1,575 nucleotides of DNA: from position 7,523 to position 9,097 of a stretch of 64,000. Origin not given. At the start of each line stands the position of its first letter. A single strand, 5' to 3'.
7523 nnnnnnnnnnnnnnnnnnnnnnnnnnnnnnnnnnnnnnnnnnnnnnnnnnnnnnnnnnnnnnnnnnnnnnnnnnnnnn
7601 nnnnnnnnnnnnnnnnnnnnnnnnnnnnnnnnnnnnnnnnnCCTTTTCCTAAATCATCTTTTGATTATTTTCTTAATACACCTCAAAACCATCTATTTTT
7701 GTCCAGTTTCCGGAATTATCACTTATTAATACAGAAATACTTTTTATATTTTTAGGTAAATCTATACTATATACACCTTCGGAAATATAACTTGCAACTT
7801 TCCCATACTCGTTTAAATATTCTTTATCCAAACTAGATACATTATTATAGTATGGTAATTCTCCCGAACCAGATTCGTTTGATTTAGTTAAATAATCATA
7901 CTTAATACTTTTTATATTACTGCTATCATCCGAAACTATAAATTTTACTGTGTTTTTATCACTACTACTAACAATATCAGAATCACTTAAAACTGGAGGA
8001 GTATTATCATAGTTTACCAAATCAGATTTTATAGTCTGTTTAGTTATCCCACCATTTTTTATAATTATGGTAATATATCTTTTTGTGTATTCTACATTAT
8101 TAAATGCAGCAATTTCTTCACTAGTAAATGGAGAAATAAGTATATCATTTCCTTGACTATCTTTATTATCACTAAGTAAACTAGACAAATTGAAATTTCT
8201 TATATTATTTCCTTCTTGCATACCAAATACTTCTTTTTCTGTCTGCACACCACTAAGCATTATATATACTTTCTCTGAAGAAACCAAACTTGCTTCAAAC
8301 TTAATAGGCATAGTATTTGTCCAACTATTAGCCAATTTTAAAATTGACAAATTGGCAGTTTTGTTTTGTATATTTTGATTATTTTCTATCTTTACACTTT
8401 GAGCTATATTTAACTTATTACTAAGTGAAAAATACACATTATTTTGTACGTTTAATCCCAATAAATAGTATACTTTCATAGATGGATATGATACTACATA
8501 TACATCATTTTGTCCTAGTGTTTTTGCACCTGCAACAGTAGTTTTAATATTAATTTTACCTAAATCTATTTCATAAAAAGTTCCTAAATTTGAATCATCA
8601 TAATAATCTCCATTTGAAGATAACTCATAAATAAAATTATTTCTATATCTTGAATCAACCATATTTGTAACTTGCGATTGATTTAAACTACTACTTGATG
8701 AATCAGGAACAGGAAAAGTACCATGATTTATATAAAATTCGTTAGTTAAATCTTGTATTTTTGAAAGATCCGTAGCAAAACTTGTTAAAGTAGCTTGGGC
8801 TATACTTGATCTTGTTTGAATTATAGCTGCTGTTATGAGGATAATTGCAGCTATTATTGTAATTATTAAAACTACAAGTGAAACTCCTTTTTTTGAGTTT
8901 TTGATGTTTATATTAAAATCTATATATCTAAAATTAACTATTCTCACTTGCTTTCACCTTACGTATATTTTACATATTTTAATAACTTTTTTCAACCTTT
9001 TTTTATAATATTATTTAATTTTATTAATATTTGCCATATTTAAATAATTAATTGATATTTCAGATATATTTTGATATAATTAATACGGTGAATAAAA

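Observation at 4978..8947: Tandem paralogous pilin-like proteins (424 aa and 887 aa), one with an FGE-like domain, packed head-to-tail against addA and pgeF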

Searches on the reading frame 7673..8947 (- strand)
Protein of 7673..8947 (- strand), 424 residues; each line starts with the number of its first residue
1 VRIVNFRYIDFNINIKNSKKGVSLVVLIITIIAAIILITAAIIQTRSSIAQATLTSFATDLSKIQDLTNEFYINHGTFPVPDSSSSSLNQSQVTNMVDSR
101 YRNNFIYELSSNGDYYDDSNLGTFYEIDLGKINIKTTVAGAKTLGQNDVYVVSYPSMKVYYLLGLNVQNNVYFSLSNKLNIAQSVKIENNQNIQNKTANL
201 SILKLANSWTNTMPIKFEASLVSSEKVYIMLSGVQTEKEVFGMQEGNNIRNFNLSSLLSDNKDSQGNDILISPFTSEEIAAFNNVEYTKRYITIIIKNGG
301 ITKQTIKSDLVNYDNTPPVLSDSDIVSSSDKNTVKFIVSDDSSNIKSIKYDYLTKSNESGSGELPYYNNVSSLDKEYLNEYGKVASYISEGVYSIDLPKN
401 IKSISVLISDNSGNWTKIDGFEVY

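Call 3: search_protein_families(library=pfam, proteins=[window:7673-8947:-], max_evalue=1)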
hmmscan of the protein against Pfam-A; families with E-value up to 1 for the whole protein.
window:7673-8947:- (424 aa): 0 families

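Call 4: search_protein_families(library=ncbifam, proteins=[window:7673-8947:-], max_evalue=1)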
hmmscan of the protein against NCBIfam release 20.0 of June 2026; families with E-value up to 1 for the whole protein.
window:7673-8947:- (424 aa): 1 family
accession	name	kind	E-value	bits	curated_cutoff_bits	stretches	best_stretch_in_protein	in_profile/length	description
TIGR01710.1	typeII_sec_gspG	equivalog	0.12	12.4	88.85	1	21-109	2-90/134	type II secretion system major pseudopilin GspG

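Call 14: find_homologous_proteins(query=window:7673-8947:-)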
Query window:7673-8947:- (424 aa): 1 proteins with E <= 0.001 among 6376 candidates.
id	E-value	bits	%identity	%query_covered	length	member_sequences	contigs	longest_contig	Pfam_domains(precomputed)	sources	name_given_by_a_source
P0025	8.8e-263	889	100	100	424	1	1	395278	-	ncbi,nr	ncbi:MAG: hypothetical protein N2749_03920 [Clostridia bacterium]|nr:hypothetical protein [Clostridi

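Call 49: predict_structure(alignment_id=A3)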
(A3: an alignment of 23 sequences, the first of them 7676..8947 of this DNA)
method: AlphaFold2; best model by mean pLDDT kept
length: 424 residues; sequences in the alignment: 23
mean_pLDDT: 81.2   pTM: 0.51
mean pLDDT of the five models: 81.2, 81.2, 80.8, 78.3, 76.0
residues with pLDDT >= 90: 121; 70-90: 243; 50-70: 26; < 50: 34
segments of 3 or more residues with pLDDT < 50: 1-19, 140-146, 184-191
pLDDT, mean of each block of 10 residues (from residue 1): 40 44 75 86 76 80 84 83 81 89 89 76 82 66 54 89 84 77 44 69 82 91 95 96 91 92 90 95 91 94 92 90 84 90 87 83 79 76 85 89 90 86 73
secondary structure, 60 per line:
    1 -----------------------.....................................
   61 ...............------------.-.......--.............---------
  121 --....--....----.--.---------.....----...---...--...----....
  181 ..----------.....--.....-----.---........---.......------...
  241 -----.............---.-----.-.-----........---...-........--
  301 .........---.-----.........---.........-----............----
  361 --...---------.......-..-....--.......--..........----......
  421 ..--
elements in order: H24-75 H90-96 H99-111 E123-126 H129-132 E150-154 E159-161 E165-167 E170-172 H177-182 E193-197 E200-204 E214-221 E225-231 E238-240 E246-253 H254-258 H276-283 E291-298 E301-309 E319-327 E331-339 E345-356 E363-365 H375-381 E386-389 E392-398 E401-410 E415-422

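Call 51: fold_search(model_id=the predicted structure, library=pdb)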
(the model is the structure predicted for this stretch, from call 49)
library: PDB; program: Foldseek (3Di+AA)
matches with E <= 10: 1806; with E <= 0.001: 24
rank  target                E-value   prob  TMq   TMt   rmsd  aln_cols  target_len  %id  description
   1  2erj_F                6.1e-05  1.00  0.19  0.31  10.3       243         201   10  Crystal structure of the heterotrimeric interleukin-2 receptor in complex with interleukin-2 (released 2006-02-21)
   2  1fg9_D                6.4e-05  1.00  0.20  0.35  13.9       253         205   11  3:1 COMPLEX OF INTERFERON-GAMMA RECEPTOR WITH INTERFERON-GAMMA DIMER (released 2000-08-11)
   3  2erj_B                6.8e-05  1.00  0.18  0.31  10.5       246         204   10  Crystal structure of the heterotrimeric interleukin-2 receptor in complex with interleukin-2 (released 2006-02-21)
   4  5e4e_C                7.2e-05  0.99  0.18  0.23  17.1       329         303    8  Engineered Interleukin-13 bound to receptor (released 2015-12-02)
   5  3bpo_C                9.9e-05  0.99  0.19  0.25  17.7       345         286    8  Crystal structure of the IL13-IL4R-IL13Ra ternary complex (released 2008-02-05)
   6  1fg9_E                1.6e-04  0.99  0.16  0.30  14.7       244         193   11  3:1 COMPLEX OF INTERFERON-GAMMA RECEPTOR WITH INTERFERON-GAMMA DIMER (released 2000-08-11)
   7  8yk4_A                1.8e-04  0.93  0.14  0.21  18.9       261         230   13  Structure of SARS-CoV-2 RBD and antibody NT-108 (released 2025-03-12)
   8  5t5w_B                3.5e-04  0.98  0.16  0.28  11.4       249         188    8  Structure of an affinity matured lambda-IFN/IFN-lambdaR1/IL-10Rbeta receptor complex (released 2017-03-29)
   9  6cwd_E                4.3e-04  0.89  0.14  0.22  18.5       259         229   14  Hepatitis B core-antigen in complex with scFv e13 (released 2018-08-29)
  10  7y6e_A                4.8e-04  0.97  0.14  0.25  14.9       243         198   12  Crystal structure of sDscam FNIII23 domains, isoform Beta2v6 (released 2023-05-24)
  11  5jpm_A                5.1e-04  0.99  0.24  0.18  15.5       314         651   10  Structure of the complex of human complement C4 with MASP-2 rebuilt using iMDFF (released 2016-08-10)
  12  5dhx_B                5.1e-04  0.94  0.15  0.24  19.0       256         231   12  HIV-1 Rev NTD dimers with variable crossing angles (released 2016-06-22)
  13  9kmc_B                5.3e-04  0.99  0.18  0.30  11.4       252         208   10  Cryo-EM structure of the heterotrimeric interleukin-2 receptor in complex with interleukin-2 and anti-CD25 Fab S417 (released 2025-11-19)
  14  9fx2                  5.3e-04  0.98  0.21  0.10  16.6       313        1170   10  Structure of methylamine activated CD109 (released 2025-03-19)
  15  9kur_L                6.0e-04  0.94  0.14  0.24  13.2       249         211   11  Crystal structure of mAb nCoV400Fab with SARS-CoV-2 N-CTD Complex (released 2025-10-15)
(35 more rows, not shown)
